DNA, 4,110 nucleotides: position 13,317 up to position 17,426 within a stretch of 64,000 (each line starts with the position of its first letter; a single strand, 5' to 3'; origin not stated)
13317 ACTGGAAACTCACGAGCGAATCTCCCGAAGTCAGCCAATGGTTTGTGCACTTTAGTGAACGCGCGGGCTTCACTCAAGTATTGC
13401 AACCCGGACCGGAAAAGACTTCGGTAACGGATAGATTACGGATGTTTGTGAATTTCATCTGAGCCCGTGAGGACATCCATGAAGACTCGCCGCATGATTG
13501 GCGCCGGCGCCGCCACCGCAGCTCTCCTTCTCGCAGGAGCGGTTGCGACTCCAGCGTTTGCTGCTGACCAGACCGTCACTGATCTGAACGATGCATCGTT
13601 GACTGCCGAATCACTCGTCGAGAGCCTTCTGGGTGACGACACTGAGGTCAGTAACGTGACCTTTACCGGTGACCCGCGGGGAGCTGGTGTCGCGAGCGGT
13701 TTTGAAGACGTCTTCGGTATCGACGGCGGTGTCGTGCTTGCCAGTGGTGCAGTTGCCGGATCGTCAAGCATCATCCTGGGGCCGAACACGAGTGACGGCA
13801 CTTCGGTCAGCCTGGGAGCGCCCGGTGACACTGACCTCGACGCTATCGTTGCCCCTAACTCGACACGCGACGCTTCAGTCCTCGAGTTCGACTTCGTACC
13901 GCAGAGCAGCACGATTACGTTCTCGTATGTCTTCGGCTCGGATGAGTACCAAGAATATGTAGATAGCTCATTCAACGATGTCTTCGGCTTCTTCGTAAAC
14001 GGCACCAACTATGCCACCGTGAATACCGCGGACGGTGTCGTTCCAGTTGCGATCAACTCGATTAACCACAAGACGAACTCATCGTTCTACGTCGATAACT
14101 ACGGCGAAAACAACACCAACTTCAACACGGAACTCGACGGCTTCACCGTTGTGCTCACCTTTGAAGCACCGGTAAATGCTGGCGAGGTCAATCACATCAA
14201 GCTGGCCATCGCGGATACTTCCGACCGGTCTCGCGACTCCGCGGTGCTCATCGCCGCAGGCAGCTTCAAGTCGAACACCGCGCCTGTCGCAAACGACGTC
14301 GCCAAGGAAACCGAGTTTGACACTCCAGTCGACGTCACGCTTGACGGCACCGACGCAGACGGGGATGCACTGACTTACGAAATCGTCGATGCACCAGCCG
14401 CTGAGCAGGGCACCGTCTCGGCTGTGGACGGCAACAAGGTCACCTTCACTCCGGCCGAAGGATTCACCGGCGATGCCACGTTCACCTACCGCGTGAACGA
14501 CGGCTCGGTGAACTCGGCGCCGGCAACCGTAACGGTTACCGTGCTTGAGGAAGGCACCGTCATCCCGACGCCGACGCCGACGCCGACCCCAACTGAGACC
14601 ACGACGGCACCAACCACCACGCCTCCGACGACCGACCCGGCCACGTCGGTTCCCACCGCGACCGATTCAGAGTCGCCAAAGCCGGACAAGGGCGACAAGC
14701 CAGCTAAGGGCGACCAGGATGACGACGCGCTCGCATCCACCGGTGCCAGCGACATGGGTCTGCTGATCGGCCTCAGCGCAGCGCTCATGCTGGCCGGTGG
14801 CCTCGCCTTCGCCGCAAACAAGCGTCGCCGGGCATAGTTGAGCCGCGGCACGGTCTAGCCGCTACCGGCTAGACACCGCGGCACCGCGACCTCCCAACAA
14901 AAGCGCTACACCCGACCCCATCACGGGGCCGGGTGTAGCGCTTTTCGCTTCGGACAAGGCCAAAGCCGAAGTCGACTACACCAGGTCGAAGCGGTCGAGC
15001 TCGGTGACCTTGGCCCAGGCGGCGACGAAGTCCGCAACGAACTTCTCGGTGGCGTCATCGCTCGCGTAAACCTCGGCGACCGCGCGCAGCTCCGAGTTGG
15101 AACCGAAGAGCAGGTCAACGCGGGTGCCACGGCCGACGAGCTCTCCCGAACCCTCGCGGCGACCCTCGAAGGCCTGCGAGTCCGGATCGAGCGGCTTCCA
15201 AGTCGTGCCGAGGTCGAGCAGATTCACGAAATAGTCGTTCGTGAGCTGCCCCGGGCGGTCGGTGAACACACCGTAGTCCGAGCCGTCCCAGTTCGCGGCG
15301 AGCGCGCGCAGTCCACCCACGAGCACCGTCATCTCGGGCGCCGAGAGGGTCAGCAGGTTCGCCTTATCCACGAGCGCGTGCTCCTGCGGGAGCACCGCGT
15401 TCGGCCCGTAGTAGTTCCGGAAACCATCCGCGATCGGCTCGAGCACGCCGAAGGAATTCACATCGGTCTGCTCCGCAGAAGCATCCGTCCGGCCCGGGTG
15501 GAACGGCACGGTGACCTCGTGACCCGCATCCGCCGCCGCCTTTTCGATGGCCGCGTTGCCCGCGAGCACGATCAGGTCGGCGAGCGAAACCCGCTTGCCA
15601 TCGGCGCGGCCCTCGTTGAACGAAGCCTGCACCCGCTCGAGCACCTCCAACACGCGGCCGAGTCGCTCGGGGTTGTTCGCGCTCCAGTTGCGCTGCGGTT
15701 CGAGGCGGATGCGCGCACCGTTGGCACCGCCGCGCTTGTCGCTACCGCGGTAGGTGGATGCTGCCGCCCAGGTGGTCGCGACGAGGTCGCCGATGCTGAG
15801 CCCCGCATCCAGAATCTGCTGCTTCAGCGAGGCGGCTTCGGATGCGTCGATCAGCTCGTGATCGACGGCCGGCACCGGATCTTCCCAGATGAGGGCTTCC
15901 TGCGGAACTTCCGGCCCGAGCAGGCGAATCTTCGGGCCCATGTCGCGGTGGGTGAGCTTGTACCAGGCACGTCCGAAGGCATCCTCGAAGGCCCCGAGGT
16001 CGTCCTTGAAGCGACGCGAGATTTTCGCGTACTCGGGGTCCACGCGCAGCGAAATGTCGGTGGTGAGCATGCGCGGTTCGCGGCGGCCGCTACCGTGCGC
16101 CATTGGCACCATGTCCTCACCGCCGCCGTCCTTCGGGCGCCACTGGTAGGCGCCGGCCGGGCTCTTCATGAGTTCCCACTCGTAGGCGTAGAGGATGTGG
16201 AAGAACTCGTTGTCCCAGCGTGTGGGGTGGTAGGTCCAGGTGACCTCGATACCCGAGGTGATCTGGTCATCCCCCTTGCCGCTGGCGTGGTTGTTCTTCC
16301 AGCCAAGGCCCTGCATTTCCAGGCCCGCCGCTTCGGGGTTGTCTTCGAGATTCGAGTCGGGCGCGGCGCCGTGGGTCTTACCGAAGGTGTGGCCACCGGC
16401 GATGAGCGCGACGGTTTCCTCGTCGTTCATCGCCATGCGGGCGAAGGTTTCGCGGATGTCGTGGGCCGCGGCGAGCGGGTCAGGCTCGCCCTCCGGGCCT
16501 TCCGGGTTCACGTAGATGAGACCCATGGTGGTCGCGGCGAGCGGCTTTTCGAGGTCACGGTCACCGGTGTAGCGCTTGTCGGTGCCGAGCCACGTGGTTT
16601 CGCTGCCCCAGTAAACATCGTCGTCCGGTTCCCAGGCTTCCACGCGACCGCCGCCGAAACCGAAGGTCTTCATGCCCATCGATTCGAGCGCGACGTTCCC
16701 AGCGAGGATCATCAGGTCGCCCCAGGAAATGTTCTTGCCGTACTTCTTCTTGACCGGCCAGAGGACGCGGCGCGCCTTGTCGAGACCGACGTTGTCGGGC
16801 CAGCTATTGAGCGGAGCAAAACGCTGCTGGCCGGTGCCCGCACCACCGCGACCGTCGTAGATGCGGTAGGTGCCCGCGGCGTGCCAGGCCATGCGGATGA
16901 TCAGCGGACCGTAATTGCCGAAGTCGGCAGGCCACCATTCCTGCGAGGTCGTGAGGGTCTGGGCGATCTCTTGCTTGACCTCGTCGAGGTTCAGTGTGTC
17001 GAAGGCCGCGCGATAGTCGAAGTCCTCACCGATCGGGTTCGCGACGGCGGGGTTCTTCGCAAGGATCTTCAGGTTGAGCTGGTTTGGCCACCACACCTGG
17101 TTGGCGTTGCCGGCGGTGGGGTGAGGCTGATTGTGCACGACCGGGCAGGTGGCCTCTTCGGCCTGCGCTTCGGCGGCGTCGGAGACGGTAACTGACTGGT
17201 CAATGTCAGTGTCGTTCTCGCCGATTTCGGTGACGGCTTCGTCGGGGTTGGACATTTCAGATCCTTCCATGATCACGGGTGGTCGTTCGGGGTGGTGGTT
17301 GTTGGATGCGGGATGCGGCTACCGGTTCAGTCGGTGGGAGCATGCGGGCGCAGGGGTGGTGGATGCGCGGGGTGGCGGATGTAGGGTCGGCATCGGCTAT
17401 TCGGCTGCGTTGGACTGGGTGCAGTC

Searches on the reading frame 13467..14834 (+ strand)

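Call 13: search_protein_families(library=pfam, proteins=[window:13467-14834:+], max_evalue=0.0001)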
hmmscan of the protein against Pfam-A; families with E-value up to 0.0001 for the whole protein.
window:13467-14834:+ (456 aa): 2 families
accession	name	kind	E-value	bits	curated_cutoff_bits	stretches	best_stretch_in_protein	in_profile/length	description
PF17963.7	Big_9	-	7.5e-16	59.2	23.6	1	270-358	1-89/89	Bacterial Ig domain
PF17892.7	Cadherin_5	-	4.3e-13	49.4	26.5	1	270-359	2-97/98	Cadherin-like domain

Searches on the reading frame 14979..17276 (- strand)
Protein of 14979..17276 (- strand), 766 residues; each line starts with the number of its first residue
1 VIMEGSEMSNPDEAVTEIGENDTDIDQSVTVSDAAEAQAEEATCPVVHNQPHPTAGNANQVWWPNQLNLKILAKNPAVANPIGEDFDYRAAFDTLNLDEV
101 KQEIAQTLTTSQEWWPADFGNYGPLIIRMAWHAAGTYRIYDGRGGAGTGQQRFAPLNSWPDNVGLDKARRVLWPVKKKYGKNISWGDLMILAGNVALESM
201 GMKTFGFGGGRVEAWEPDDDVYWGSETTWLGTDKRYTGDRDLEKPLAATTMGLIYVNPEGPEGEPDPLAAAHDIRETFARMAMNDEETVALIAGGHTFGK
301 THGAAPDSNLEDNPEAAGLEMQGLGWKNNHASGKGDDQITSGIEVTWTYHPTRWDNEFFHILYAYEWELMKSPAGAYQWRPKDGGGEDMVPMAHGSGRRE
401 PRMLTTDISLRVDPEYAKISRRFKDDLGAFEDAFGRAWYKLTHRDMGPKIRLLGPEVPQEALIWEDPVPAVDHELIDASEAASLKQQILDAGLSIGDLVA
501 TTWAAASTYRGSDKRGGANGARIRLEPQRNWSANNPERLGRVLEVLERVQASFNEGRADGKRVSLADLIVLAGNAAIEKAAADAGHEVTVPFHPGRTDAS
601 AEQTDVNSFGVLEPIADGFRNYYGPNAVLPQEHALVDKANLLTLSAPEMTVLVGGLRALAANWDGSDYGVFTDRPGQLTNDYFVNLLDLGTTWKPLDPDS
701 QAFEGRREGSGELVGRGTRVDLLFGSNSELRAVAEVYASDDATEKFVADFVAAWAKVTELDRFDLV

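Call 13: search_protein_families(library=pfam, proteins=[window:14979-17276:-], max_evalue=0.0001)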
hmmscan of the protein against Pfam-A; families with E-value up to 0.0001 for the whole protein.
window:14979-17276:- (766 aa): 1 family
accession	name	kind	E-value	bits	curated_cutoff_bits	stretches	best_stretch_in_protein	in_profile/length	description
PF00141.28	peroxidase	-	4.5e-69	233.3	27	2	119-425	12-236/237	Peroxidase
